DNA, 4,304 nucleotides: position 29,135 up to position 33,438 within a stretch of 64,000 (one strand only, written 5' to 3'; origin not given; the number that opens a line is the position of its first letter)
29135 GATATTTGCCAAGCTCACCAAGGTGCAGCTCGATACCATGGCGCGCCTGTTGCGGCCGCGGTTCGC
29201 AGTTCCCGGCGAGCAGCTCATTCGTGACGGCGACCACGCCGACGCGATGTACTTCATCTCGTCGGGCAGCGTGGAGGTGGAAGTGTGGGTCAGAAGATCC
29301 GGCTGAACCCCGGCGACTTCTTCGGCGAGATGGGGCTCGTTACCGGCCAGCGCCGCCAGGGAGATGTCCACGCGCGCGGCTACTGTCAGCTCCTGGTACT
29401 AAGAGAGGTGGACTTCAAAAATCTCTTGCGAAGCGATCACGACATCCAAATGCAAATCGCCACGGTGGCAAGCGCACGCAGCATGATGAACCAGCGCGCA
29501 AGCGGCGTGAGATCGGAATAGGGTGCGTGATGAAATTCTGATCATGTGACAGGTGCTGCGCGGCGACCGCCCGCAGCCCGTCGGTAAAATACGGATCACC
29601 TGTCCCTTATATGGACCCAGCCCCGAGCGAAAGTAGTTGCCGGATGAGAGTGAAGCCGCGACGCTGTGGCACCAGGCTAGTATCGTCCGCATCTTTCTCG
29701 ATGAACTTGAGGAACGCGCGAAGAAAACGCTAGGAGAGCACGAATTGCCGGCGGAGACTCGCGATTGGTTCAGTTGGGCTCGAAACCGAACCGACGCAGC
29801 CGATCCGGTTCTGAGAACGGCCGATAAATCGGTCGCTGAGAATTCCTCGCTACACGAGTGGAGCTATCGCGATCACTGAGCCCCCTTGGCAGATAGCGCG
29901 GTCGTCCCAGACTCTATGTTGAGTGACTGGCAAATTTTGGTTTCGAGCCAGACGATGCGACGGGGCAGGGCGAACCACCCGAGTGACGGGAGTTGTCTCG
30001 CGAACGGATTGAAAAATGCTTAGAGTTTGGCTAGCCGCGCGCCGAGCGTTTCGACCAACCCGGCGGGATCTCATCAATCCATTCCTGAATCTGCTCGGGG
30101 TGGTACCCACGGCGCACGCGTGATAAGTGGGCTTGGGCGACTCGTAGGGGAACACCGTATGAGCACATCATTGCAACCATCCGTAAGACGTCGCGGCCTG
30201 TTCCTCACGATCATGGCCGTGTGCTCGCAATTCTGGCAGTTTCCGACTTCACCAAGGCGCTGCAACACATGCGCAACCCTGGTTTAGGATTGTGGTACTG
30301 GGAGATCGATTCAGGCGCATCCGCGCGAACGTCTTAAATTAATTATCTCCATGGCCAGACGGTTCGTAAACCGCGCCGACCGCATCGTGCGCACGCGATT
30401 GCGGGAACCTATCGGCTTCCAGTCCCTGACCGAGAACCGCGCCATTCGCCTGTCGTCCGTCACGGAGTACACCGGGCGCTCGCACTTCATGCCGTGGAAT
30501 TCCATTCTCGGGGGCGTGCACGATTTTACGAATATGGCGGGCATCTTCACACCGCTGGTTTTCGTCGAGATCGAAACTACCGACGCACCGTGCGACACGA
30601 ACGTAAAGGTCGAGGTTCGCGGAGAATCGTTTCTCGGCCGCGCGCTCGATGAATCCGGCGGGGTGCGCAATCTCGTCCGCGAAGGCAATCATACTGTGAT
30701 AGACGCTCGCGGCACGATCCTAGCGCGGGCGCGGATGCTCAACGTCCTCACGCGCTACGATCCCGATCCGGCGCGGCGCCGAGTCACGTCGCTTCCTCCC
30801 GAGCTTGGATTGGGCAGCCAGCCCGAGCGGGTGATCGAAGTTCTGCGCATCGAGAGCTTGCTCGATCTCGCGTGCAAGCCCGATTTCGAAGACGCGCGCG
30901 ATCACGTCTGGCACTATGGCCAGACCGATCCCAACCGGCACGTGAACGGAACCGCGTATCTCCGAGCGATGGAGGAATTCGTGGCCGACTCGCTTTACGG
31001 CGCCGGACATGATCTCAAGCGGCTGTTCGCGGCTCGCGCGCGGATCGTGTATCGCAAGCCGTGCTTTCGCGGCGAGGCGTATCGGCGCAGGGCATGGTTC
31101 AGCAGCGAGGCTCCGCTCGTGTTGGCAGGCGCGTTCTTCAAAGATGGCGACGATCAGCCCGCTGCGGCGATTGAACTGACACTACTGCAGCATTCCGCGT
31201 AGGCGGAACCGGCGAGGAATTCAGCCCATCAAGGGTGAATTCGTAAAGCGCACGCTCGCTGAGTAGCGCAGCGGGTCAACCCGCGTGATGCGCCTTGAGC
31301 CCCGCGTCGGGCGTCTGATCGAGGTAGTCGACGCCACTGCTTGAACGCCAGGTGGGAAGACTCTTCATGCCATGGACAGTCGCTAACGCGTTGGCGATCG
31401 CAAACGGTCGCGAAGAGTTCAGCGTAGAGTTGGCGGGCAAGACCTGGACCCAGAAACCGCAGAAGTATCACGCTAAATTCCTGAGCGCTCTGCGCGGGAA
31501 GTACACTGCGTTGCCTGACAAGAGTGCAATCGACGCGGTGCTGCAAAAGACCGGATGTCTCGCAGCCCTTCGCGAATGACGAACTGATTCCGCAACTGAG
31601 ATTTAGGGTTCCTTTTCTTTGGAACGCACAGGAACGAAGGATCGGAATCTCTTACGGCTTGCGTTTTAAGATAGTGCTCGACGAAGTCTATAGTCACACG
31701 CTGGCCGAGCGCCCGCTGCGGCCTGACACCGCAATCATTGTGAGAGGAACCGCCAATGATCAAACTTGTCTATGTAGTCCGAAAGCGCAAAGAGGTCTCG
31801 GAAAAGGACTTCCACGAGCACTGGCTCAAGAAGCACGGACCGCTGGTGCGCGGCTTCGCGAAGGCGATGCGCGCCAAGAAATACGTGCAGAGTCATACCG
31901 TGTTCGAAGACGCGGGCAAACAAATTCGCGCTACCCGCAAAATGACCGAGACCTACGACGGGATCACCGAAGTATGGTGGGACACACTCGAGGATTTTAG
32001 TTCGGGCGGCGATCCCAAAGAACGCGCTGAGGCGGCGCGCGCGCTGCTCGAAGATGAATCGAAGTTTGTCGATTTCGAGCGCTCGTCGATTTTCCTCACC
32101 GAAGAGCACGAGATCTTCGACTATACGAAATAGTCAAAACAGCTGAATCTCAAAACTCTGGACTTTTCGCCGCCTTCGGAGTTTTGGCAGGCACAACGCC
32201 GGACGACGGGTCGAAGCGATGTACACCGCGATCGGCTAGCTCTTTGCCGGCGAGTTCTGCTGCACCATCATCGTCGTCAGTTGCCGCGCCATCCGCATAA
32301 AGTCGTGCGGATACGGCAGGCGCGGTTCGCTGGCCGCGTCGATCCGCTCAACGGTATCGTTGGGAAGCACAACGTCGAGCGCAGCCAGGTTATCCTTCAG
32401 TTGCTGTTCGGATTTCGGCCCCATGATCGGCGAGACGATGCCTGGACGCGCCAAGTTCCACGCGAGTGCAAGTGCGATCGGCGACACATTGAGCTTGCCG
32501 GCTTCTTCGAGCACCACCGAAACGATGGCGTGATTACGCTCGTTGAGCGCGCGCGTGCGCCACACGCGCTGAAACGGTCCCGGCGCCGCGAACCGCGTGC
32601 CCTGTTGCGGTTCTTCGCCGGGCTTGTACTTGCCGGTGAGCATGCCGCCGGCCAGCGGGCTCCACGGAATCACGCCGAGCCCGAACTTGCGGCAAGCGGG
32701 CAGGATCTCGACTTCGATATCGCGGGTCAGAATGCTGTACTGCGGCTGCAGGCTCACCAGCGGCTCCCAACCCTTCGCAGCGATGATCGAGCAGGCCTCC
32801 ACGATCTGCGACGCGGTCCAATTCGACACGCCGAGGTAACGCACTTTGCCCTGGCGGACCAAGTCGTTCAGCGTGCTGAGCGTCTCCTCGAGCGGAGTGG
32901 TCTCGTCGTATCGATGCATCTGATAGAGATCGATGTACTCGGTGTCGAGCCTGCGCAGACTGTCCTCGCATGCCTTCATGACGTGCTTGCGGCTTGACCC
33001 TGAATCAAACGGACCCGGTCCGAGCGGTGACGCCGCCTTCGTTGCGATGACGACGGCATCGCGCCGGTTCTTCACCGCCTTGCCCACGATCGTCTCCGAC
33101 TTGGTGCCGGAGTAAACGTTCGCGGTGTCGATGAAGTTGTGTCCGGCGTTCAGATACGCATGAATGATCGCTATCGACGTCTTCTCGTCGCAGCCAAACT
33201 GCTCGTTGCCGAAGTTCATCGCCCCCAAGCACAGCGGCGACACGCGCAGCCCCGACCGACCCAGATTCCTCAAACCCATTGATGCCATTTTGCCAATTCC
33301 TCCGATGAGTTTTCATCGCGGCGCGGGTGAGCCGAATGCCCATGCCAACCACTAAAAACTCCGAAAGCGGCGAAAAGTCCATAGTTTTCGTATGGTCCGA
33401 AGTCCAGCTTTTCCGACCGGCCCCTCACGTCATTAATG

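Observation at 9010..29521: Kdp island wired to sigma54 instead of KdpD/KdpE: two tandem kdp operons plus an unusual regulator set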

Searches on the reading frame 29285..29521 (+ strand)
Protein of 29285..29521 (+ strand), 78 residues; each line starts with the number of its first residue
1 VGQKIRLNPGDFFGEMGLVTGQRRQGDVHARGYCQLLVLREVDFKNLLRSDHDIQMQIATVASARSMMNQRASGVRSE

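Call 5: search_protein_families(library=pfam, proteins=[window:29285-29521:+], max_evalue=0.01)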
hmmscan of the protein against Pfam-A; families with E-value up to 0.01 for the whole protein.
window:29285-29521:+ (78 aa): 1 family
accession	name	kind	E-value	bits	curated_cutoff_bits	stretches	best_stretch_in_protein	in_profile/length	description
PF00027.35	cNMP_binding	-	6.6e-10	39.3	27.5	1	6-51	44-89/89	Cyclic nucleotide-binding domain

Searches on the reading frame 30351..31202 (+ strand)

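Call 24: search_protein_families(library=pfam, proteins=[window:30351-31202:+], max_evalue=0.001)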
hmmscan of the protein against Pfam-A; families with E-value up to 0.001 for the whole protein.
window:30351-31202:+ (283 aa): 1 family
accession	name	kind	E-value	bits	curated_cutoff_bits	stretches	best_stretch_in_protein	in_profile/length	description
PF13279.12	4HBT_2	-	0.00014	22.7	25.5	1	190-270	4-93/122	Thioesterase-like superfamily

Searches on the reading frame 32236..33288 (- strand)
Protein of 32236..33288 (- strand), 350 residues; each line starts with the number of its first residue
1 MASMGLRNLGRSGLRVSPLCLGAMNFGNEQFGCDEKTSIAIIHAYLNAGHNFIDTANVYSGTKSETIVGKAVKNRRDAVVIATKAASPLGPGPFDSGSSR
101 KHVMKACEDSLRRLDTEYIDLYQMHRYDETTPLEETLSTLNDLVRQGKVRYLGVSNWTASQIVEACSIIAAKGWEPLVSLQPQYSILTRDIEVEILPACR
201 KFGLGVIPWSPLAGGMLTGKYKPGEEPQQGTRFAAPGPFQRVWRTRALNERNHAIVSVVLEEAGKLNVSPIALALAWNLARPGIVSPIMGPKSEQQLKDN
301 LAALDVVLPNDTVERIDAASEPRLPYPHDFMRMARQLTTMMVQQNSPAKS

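Call 24: search_protein_families(library=pfam, proteins=[window:32236-33288:-], max_evalue=0.001)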
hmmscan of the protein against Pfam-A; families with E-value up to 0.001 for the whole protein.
window:32236-33288:- (350 aa): 1 family
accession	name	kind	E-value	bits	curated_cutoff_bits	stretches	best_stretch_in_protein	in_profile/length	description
PF00248.27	Aldo_ket_red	-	8.5e-79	265.1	24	1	18-320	1-290/291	Aldo/keto reductase family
